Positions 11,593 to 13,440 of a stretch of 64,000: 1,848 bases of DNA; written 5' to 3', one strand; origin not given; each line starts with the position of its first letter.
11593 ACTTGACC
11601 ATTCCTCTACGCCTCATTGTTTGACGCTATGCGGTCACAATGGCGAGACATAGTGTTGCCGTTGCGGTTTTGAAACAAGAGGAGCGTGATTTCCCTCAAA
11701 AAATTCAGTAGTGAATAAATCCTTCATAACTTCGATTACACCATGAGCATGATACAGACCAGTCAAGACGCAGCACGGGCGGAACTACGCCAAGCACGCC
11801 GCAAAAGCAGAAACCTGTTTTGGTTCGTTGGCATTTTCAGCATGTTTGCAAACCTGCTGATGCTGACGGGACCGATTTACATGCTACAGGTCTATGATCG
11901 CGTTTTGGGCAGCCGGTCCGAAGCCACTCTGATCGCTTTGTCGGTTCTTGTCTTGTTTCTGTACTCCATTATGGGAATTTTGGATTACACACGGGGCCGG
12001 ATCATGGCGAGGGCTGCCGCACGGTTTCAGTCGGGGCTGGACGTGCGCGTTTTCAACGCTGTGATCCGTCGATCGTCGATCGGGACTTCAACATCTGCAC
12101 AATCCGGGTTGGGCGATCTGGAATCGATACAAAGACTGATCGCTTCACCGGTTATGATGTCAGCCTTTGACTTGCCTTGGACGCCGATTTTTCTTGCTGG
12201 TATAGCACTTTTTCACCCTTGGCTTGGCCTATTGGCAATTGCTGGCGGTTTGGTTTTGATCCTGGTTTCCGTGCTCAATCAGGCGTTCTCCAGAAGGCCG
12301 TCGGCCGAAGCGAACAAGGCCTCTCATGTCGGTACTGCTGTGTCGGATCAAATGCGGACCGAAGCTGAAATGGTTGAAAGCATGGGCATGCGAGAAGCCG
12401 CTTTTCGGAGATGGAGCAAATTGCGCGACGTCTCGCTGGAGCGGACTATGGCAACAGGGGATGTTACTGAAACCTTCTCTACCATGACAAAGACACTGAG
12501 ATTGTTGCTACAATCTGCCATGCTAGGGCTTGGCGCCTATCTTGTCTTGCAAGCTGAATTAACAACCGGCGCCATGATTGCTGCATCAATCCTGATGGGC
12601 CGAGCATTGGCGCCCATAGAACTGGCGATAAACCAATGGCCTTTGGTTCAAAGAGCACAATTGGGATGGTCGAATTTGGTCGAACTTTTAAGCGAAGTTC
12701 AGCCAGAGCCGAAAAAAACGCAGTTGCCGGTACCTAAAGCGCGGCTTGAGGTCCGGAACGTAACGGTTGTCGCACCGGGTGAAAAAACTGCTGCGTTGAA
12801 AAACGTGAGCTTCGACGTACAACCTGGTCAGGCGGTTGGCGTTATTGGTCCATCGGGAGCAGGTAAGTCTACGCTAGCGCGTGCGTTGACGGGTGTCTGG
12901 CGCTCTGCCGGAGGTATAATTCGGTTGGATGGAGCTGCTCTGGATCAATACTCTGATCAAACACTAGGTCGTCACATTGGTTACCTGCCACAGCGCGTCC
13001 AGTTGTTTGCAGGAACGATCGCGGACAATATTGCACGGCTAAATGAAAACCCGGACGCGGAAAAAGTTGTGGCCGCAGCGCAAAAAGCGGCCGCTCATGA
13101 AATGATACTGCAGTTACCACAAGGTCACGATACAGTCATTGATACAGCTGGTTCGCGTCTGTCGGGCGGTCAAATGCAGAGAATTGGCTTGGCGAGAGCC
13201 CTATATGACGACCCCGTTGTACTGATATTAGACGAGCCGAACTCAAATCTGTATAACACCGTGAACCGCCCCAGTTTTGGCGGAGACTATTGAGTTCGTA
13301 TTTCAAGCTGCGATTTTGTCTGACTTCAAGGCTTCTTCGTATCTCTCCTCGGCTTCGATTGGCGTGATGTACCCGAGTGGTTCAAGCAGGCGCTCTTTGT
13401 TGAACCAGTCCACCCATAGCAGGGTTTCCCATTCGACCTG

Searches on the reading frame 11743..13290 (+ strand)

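Call 69: search_protein_families(library=pfam, proteins=[window:11743-13290:+], max_evalue=0.001)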
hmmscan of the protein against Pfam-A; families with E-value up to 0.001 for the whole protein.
window:11743-13290:+ (516 aa): 4 families
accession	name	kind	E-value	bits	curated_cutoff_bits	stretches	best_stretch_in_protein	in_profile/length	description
PF00005.33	ABC_tran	-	2e-33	116.3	25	1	352-500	1-136/137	ABC transporter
PF00664.28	ABC_membrane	-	1.4e-13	51.6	28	1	27-285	2-267/274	ABC transporter transmembrane region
PF13604.12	AAA_30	-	5.9e-05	23.3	27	1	363-427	19-81/191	AAA domain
PF13191.12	AAA_16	-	0.00015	22.7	32.6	1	358-498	21-140/167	AAA ATPase domain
